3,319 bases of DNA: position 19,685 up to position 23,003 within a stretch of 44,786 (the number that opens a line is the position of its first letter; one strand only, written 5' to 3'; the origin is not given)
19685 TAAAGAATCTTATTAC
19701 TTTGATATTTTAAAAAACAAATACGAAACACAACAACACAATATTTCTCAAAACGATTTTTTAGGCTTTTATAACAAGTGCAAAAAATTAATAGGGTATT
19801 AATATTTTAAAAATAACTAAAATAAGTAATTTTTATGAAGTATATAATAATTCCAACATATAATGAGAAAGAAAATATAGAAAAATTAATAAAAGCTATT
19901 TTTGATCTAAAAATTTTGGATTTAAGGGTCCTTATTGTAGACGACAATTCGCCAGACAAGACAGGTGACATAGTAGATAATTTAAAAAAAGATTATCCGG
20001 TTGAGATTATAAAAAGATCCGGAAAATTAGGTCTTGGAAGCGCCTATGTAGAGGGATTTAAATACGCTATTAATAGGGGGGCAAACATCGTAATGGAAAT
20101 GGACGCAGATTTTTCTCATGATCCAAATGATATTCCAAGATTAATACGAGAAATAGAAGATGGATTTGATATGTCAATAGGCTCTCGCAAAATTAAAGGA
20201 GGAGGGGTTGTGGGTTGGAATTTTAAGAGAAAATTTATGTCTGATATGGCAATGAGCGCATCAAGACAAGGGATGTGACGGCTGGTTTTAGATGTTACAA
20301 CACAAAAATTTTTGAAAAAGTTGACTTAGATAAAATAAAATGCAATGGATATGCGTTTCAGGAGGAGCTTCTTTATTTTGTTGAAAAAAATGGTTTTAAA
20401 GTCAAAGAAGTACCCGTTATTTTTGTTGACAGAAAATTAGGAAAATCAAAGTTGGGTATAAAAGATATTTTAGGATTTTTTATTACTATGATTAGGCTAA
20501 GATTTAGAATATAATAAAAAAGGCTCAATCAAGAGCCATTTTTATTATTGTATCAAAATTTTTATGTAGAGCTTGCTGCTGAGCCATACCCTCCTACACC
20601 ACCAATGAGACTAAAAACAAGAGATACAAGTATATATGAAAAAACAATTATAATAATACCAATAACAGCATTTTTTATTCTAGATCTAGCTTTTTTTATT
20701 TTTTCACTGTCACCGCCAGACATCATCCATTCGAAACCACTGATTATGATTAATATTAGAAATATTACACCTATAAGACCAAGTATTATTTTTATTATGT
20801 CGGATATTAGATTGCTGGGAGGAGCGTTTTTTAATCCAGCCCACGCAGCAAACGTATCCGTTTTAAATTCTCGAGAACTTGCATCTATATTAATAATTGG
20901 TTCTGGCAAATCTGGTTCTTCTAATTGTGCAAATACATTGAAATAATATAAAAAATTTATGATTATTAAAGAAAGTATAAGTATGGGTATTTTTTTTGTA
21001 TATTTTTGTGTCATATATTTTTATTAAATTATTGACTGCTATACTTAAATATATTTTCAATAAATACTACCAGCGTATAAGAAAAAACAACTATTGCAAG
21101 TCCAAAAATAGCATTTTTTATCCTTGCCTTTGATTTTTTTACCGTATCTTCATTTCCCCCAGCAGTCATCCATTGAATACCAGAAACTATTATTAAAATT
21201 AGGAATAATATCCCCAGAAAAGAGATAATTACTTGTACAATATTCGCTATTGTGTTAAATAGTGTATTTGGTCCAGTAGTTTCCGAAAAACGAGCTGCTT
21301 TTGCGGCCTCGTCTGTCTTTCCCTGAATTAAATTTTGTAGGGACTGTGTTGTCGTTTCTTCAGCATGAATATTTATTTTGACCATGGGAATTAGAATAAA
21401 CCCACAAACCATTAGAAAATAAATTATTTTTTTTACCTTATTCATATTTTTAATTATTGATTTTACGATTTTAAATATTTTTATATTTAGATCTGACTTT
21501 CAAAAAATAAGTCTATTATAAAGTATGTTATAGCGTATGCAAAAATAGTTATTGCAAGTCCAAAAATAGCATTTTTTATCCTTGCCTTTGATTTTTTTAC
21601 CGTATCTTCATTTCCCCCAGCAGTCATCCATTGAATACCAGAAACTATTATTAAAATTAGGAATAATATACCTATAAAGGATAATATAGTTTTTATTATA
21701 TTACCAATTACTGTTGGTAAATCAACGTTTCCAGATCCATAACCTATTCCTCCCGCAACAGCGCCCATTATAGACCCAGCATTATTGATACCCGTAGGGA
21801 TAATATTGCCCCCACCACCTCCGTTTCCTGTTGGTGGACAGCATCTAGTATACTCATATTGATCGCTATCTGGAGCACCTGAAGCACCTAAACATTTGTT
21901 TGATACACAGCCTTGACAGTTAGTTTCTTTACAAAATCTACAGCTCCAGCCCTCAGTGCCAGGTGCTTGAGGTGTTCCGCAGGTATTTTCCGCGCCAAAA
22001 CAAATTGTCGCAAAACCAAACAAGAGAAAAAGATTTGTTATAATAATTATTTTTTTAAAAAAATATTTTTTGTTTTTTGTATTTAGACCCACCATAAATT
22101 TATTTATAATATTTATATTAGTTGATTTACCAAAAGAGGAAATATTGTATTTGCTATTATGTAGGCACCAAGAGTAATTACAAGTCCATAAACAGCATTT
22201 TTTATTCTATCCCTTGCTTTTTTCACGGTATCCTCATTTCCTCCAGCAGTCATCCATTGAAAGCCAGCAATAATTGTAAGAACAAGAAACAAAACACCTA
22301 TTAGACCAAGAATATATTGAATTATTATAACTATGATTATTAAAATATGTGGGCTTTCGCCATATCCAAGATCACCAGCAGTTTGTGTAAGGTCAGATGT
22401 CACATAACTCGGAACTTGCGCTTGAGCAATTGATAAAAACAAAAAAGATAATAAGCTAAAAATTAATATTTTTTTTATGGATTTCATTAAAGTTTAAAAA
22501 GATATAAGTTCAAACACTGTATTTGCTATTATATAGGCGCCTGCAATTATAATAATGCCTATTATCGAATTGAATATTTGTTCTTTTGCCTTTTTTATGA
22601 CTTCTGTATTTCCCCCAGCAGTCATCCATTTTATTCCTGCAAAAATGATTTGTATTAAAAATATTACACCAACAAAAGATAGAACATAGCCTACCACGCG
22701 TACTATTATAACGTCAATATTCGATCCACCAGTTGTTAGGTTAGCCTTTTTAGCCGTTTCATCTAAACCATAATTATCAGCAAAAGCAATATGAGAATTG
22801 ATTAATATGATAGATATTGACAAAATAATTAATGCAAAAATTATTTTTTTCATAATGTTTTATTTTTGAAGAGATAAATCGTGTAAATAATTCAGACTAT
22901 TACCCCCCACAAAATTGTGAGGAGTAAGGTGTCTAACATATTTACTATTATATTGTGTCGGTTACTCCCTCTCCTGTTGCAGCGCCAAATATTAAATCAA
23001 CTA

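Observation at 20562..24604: Eight tandem VirB2/TrbC-like two-TM pilin paralogues with no secretion machinery in the window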

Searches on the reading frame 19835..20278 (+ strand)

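Call 9: search_protein_families(library=pfam, proteins=[window:19835-20278:+], max_evalue=0.001)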
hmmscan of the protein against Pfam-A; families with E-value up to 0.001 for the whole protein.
window:19835-20278:+ (147 aa): 2 families
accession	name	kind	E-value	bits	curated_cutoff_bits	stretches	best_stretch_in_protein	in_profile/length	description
PF00535.33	Glycos_transf_2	-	1.9e-31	109.7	23.3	1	4-133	2-130/168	Glycosyl transferase family 2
PF13641.12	Glyco_tranf_2_3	-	0.00022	21.7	27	1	3-94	4-98/230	Glycosyltransferase like family 2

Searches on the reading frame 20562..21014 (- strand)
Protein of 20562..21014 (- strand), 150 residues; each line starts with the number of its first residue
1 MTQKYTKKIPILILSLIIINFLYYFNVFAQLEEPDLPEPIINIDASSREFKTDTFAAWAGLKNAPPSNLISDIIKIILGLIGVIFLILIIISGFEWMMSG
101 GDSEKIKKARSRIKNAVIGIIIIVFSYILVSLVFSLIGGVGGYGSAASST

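Call 3: search_protein_families(library=pfam, proteins=[window:20562-21014:-], max_evalue=1)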
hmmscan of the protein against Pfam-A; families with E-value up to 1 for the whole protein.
window:20562-21014:- (150 aa): 6 families
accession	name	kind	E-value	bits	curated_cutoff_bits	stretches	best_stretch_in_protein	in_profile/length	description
PF18895.5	T4SS_pilin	-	2.7e-11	43.8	26.6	1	67-133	6-71/71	Type IV secretion system pilin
PF04956.18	TrbC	-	1.3e-07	32.1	27.9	1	56-131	27-96/98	TrbC/VIRB2 pilin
PF16962.11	ABC_export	-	0.013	14.5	29.7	1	68-135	14-85/531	Putative ABC exporter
PF17310.7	DUF5357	-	0.1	11.6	25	1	67-127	40-95/322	Family of unknown function (DUF5357)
PF15062.11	ARL6IP6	-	0.27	11.9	27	1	107-132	21-46/86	Haemopoietic lineage transmembrane helix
PF19607.4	DUF6112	-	0.36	11.1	25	1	70-114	16-60/88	Family of unknown function (DUF6112)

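Call 4: search_protein_families(library=ncbifam, proteins=[window:20562-21014:-], max_evalue=1)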
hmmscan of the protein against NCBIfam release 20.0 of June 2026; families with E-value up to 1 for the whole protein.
window:20562-21014:- (150 aa): 4 families
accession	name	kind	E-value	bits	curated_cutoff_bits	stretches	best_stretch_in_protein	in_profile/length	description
NF045849.1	ICE_MMCAP2_0565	equivalog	1.5e-10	40.6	40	1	68-136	11-79/80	Mbov_0395 family pilin-like conjugal transfer protein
NF045890.1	conj_pls20_p028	equivalog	0.00069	18.6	150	1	55-134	52-117/377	pLS20_p028 family conjugation system transmembrane protein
NF009951.1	PRK13415.1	equivalog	0.15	11.8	242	1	11-91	6-90/219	flagella biosynthesis regulatory protein FliZ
NF004285.1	PRK05696.1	equivalog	0.69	9.7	179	0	76-110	21-53/171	flagellar basal body-associated protein FliL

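Call 20: find_homologous_proteins(query=A1, max_evalue=0.001)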
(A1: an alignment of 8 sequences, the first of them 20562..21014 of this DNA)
Query A1 (8 sequences) (150 aa, profile of the alignment): 36 proteins with E <= 0.001 among 8000 candidates.
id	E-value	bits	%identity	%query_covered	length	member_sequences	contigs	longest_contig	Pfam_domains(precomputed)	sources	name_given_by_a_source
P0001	1.5e-46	176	100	100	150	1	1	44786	PF18895.6,PF04956.19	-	-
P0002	1.1e-44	170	44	51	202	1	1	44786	PF18895.6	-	-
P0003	1.1e-42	164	38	41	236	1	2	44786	PF18895.6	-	-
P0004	2.7e-28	117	61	46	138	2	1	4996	PF18895.6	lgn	-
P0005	1.2e-27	115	37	85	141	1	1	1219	PF18895.6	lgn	-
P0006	5.2e-24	103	42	41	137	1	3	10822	PF18895.6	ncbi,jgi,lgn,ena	jgi:hypothetical protein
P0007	7.2e-23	99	31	41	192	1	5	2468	PF18895.6,PF04956.19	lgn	-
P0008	1.1e-22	99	39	38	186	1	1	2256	PF18895.6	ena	-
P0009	4.3e-21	93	34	49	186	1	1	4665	PF18895.6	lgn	-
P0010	6.1e-21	93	34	39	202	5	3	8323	PF18895.6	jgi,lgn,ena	-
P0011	8.8e-21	92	28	71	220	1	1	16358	PF18895.6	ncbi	-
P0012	1.1e-20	92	33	51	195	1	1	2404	PF18895.6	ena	-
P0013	2.1e-20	91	27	87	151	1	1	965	PF18895.6,PF04956.19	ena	-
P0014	7.1e-20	89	38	59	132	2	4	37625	PF18895.6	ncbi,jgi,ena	-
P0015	3.2e-19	87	42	61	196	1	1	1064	PF18895.6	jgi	-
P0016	3.5e-19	87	29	41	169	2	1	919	PF18895.6,PF04956.19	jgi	-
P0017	3.6e-19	87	38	60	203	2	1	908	PF18895.6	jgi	-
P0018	4.0e-19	87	38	41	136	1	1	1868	PF18895.6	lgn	-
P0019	1.2e-18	86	38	44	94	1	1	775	PF18895.6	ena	-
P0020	1.3e-18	85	37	49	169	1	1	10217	PF18895.6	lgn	-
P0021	2.9e-18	84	29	39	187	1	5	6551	PF18895.6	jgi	jgi:hypothetical protein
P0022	6.0e-16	77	50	25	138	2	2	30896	PF18895.6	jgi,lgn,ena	-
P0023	7.9e-16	76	47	30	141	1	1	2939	PF18895.6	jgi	-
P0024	1.0e-15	76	39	48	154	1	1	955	PF18895.6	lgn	-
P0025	1.0e-13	70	28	51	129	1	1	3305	PF18895.6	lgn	-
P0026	3.6e-10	58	27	53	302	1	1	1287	PF18895.6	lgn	-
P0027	3.8e-10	58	42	40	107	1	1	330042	PF18895.6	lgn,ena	-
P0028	8.0e-10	57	39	47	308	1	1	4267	PF18895.6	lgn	-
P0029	1.4e-9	56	41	43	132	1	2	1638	PF18895.6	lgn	-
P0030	3.3e-9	55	29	68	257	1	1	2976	PF18895.6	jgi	jgi:hypothetical protein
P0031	1.9e-7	49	44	35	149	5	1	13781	PF18895.6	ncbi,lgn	ncbi:MAG: hypothetical protein WAW11_00820 [Patescibacteria group bacterium]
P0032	7.3e-6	44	36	37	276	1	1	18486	-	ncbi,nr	ncbi:hypothetical protein HY008_00400 [Candidatus Woesebacteria bacterium]|nr:hypothetical protein [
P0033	7.6e-6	44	28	56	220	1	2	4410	PF18895.6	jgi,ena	-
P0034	1.6e-5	43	40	38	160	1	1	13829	PF18895.6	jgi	jgi:hypothetical protein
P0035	4.6e-5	41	37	33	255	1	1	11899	-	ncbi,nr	ncbi:MAG: hypothetical protein QHH09_04620 [Microgenomates group bacterium]|nr:hypothetical protein 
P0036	7.3e-4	38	28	47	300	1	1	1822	PF02557.23,PF18895.6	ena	-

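Call 22: find_encoding_contigs(protein=P0027, flank=10000, max_places=3)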
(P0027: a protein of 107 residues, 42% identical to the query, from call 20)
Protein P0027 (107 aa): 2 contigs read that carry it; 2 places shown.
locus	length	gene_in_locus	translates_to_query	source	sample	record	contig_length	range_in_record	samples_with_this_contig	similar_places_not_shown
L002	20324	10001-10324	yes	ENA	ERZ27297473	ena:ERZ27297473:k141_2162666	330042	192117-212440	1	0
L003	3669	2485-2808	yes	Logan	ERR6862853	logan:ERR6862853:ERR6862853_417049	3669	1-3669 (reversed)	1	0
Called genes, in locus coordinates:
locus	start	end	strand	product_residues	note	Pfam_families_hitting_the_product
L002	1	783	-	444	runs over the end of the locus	PF03446:NAD_binding_2 (weak), PF03721:UDPG_MGDP_dh_N, PF03807:F420_oxidored (faint), PF00984:UDPG_MGDP_dh, PF03720:UDPG_MGDP_dh_C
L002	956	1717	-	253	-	PF18912:DZR_2, PF00156:Pribosyltran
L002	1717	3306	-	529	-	-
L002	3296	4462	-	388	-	PF13439:Glyco_transf_4, PF20706:GT4-conflict, PF00534:Glycos_transf_1, PF13692:Glyco_trans_1_4, PF13524:Glyco_trans_1_2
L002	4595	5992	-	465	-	PF16158:N_BRCA1_IG (weak)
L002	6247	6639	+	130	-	PF00011:HSP20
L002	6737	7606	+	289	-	PF00483:NTP_transferase, PF12804:NTP_transf_3 (weak)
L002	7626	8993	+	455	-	PF01547:SBP_bac_1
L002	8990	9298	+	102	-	PF18895:T4SS_pilin (weak)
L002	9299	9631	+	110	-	PF18895:T4SS_pilin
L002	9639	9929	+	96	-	PF18895:T4SS_pilin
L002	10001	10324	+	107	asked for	PF18895:T4SS_pilin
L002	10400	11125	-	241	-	-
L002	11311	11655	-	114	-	PF05635:23S_rRNA_IVP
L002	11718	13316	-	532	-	PF00437:T2SSE, PF03266:NTPase_1 (faint)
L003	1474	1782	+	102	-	PF18895:T4SS_pilin (weak)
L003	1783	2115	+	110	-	PF18895:T4SS_pilin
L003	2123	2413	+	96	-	PF18895:T4SS_pilin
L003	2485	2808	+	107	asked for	PF18895:T4SS_pilin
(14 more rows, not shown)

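Call 23: find_encoding_contigs(protein=P0014, flank=10000, max_places=3)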
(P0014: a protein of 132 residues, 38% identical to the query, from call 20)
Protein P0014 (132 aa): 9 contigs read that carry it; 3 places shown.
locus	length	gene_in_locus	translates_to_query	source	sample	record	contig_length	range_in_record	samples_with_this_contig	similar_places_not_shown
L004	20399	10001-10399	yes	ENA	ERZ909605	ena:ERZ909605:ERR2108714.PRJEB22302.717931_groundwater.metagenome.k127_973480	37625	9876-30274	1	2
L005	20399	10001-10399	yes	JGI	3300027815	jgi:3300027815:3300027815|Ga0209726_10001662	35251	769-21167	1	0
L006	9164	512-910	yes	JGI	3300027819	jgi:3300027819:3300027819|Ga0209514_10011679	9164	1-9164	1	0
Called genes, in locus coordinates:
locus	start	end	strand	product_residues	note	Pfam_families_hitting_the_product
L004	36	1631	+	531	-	PF02366:PMT, PF13231:PMT_2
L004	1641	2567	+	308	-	PF04332:DUF475, PF03741:TerC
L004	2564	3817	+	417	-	PF07992:Pyr_redox_2, PF00070:Pyr_redox (weak), PF22366:NDH2_C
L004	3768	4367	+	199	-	PF00929:RNase_T, PF13482:RNase_H_2 (faint), PF16473:Rv2179c-like (weak)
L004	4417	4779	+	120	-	PF07681:DoxX (weak)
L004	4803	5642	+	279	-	PF06550:SPP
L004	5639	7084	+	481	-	PF01547:SBP_bac_1, PF13416:SBP_bac_8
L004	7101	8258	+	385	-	PF18895:T4SS_pilin (weak)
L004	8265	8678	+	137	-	PF04956:TrbC (faint), PF18895:T4SS_pilin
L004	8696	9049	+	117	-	PF04956:TrbC, PF18895:T4SS_pilin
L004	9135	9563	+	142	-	PF04956:TrbC (weak), PF18895:T4SS_pilin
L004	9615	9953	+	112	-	PF18895:T4SS_pilin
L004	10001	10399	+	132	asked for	PF18895:T4SS_pilin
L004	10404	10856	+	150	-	PF18895:T4SS_pilin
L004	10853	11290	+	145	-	PF18895:T4SS_pilin (weak)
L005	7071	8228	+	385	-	PF18895:T4SS_pilin (weak)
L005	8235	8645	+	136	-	PF04956:TrbC (faint), PF18895:T4SS_pilin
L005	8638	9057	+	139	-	PF04956:TrbC, PF18895:T4SS_pilin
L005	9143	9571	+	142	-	PF04956:TrbC (weak), PF18895:T4SS_pilin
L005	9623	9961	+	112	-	PF18895:T4SS_pilin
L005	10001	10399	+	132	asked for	PF18895:T4SS_pilin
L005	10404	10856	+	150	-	PF18895:T4SS_pilin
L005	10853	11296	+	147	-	PF18895:T4SS_pilin (weak)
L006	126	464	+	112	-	PF18895:T4SS_pilin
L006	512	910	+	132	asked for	PF18895:T4SS_pilin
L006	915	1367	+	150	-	PF18895:T4SS_pilin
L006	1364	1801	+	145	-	PF18895:T4SS_pilin (weak)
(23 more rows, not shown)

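Call 98: find_encoding_contigs(protein=P0032, flank=8000, max_places=1)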
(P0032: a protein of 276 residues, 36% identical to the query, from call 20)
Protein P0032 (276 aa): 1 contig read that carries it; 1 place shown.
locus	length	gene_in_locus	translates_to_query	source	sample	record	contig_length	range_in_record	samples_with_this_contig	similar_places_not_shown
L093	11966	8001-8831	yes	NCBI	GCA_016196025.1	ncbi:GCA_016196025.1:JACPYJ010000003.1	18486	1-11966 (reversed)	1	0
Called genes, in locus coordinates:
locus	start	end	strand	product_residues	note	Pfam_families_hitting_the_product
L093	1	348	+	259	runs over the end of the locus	PF00528:BPD_transp_1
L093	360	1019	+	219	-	PF02463:SMC_N (faint), PF00005:ABC_tran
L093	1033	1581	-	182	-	-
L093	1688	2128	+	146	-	PF01668:SmpB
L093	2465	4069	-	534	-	-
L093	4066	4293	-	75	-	PF18901:DUF5657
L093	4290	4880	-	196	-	-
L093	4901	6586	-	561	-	PF08486:SpoIID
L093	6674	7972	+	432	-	PF13173:AAA_14, PF13635:DUF4143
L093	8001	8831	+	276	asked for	-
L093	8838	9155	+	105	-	PF18895:T4SS_pilin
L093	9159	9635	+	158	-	-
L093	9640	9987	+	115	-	-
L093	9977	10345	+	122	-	-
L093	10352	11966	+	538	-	PF18895:T4SS_pilin (faint)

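Call 99: find_encoding_contigs(protein=P0035, flank=8000, max_places=1)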
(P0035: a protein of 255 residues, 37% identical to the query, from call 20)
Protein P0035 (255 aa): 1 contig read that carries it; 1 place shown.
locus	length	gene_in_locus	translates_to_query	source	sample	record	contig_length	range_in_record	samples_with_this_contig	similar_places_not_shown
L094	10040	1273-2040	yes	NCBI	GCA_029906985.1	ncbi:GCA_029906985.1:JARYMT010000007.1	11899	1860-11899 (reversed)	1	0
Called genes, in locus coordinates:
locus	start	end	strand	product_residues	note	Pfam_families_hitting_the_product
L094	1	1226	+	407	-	?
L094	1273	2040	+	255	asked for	-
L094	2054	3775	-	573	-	-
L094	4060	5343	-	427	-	-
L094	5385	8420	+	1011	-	PF02861:Clp_N, PF23569:NBD_SMAX1, PF00004:AAA, PF17871:AAA_lid_9, PF00004:AAA, PF07724:AAA_2, PF07728:AAA_5, PF10431:ClpB_D2-small, +6 more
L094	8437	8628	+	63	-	-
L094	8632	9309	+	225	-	-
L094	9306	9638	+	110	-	PF18895:T4SS_pilin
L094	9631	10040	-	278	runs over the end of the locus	PF00483:NTP_transferase, PF12804:NTP_transf_3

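Call 100: find_encoding_contigs(protein=P0022, flank=8000, max_places=1)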
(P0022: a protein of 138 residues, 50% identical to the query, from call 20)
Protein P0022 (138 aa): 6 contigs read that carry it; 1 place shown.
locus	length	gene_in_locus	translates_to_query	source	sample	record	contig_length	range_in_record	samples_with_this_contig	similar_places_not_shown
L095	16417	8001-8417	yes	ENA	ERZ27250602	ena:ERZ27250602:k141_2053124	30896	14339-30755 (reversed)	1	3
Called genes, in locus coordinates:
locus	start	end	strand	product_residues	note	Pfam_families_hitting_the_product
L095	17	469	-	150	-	-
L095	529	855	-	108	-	PF01245:Ribosomal_L19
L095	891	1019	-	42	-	-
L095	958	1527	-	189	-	PF13189:Cytidylate_kin2, PF13207:AAA_17, PF13238:AAA_18, PF02224:Cytidylate_kin (weak)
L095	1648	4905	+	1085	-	PF02463:SMC_N, PF13304:AAA_21 (weak), PF13476:AAA_23, PF13555:AAA_29 (faint), PF13304:AAA_21 (weak)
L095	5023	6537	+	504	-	PF05362:Lon_C (weak), PF13541:ChlI, PF01078:Mg_chelatase, PF07728:AAA_5 (weak), PF00493:MCM (weak), PF13335:Mg_chelatase_C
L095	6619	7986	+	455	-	PF01547:SBP_bac_1, PF13416:SBP_bac_8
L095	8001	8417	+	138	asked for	PF18895:T4SS_pilin (weak)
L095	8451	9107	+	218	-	PF24250:HVO_2718 (faint), PF12844:HTH_19, PF13413:HTH_25, PF09136:Glucodextran_B (weak)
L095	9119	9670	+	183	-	PF01209:Ubie_methyltran, PF13847:Methyltransf_31, PF08241:Methyltransf_11, PF08242:Methyltransf_12, PF13649:Methyltransf_25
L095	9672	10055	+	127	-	-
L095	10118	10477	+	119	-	PF08378:NERD (faint), PF02021:UPF0102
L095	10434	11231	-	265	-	PF00535:Glycos_transf_2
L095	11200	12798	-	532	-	-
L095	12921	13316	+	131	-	PF18895:T4SS_pilin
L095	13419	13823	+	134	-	PF18895:T4SS_pilin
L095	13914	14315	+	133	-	PF18895:T4SS_pilin (weak)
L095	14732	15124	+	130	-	PF06024:Orf78 (faint), PF18895:T4SS_pilin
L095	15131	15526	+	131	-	PF18895:T4SS_pilin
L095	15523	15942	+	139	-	PF18895:T4SS_pilin (weak)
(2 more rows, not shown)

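Call 104: find_related_loci(query=A1, collection=viral_contigs, flank=5000)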
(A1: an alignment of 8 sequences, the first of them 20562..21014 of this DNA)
Query A1 (150 aa) in viral_contigs; peptide patterns used: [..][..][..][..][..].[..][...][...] (x = any residue, [..] = any of these).
19 stretches matched a pattern, but none encodes a relative of the query by tblastn (E <= 1e-3).

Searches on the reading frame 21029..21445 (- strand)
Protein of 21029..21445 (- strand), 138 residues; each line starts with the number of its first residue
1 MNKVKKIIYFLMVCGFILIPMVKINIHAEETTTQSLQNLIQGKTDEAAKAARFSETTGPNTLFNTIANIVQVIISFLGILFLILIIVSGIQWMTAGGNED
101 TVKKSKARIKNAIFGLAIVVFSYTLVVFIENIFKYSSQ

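Call 3: search_protein_families(library=pfam, proteins=[window:21029-21445:-], max_evalue=1)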
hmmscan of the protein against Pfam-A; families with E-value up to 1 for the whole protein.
window:21029-21445:- (138 aa): 11 families
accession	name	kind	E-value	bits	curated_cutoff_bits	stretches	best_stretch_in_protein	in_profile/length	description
PF18895.5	T4SS_pilin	-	9.3e-10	38.9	26.6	1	61-129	7-71/71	Type IV secretion system pilin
PF05296.19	TAS2R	-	0.00051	19.7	22.2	1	3-133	125-256/303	Taste receptor protein (TAS2R)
PF19607.4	DUF6112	-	0.0026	18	25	1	65-111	15-61/88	Family of unknown function (DUF6112)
PF09933.14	DUF2165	-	0.038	14.5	24.9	1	5-126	4-117/157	Predicted small integral membrane protein (DUF2165)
PF09813.14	Coa3_cc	-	0.082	13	27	1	102-121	5-24/48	Cytochrome c oxidase assembly factor 3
PF01741.23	MscL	-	0.089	13.6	27.4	1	56-101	61-97/123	Large-conductance mechanosensitive channel, MscL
PF05814.16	Ac76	-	0.1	13.1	22.5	0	3-38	22-57/83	Orf76 (Ac76)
PF17310.7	DUF5357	-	0.11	11.6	25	1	67-124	44-96/322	Family of unknown function (DUF5357)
PF06716.16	MP_p6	-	0.33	11.4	22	1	113-134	12-33/54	Movement protein p6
PF01275.24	Myelin_PLP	-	0.37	10.9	23.8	1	53-134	48-130/231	Myelin proteolipid protein (PLP or lipophilin)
PF20990.2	DUF2207_C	-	0.46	10.6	33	1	35-134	109-190/247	Predicted membrane protein (DUF2207) C-terminal domain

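Call 4: search_protein_families(library=ncbifam, proteins=[window:21029-21445:-], max_evalue=1)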
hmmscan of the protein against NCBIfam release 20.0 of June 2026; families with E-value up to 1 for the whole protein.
window:21029-21445:- (138 aa): 4 families
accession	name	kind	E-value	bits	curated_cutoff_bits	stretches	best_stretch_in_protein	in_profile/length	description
NF045849.1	ICE_MMCAP2_0565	equivalog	1.1e-06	28.2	40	1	60-132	7-79/80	Mbov_0395 family pilin-like conjugal transfer protein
NF009951.1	PRK13415.1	equivalog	0.0038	17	242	1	6-94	2-94/219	flagella biosynthesis regulatory protein FliZ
NF006283.1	PRK08455.1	equivalog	0.021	14.4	187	1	72-107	19-54/182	flagellar basal body-associated protein FliL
NF033218.1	anchor_AmaP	equivalog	0.29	10.9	55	1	66-134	4-71/166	alkaline shock response membrane anchor protein AmaP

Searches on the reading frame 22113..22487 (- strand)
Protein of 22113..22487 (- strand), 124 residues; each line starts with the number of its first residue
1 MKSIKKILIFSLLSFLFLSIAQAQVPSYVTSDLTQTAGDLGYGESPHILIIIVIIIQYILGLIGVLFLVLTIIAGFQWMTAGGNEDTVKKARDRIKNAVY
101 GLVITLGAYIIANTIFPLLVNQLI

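Call 3: search_protein_families(library=pfam, proteins=[window:22113-22487:-], max_evalue=1)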
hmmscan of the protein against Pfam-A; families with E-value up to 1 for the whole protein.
window:22113-22487:- (124 aa): 2 families
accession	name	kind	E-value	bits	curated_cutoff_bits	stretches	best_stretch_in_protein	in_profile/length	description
PF18895.5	T4SS_pilin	-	1.3e-08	35.3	26.6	1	56-115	12-71/71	Type IV secretion system pilin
PF01275.24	Myelin_PLP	-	0.22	11.7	23.8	1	6-81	67-142/231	Myelin proteolipid protein (PLP or lipophilin)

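Call 4: search_protein_families(library=ncbifam, proteins=[window:22113-22487:-], max_evalue=1)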
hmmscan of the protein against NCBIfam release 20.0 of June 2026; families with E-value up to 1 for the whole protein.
window:22113-22487:- (124 aa): 1 family
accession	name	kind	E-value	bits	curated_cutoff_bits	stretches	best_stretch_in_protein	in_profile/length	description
NF045849.1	ICE_MMCAP2_0565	equivalog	1.1e-07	31.4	40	1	48-115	9-76/80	Mbov_0395 family pilin-like conjugal transfer protein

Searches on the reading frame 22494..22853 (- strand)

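Call 3: search_protein_families(library=pfam, proteins=[window:22494-22853:-], max_evalue=1)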
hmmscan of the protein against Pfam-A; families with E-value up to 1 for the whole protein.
window:22494-22853:- (119 aa): 4 families
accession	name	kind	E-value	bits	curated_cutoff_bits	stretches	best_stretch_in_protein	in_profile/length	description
PF18895.5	T4SS_pilin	-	2.7e-07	31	26.6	1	44-112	3-70/71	Type IV secretion system pilin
PF04956.18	TrbC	-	0.00046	20.8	27.9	1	4-112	9-97/98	TrbC/VIRB2 pilin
PF19607.4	DUF6112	-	0.0021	18.3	25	1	51-108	17-75/88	Family of unknown function (DUF6112)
PF07787.17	TMEM43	-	0.09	12.6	23.3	1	46-105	183-239/250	Transmembrane protein 43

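Call 4: search_protein_families(library=ncbifam, proteins=[window:22494-22853:-], max_evalue=1)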
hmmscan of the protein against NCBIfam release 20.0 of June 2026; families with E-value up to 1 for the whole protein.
window:22494-22853:- (119 aa): 2 families
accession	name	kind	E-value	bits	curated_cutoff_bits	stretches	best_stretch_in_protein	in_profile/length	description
NF045849.1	ICE_MMCAP2_0565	equivalog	6.3e-06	25.8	40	1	39-114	2-77/80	Mbov_0395 family pilin-like conjugal transfer protein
NF003000.0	PRK03776.1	equivalog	0.49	8.3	574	1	3-79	25-99/763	phosphatidylglycerol--membrane-oligosaccharide glycerophosphotransferase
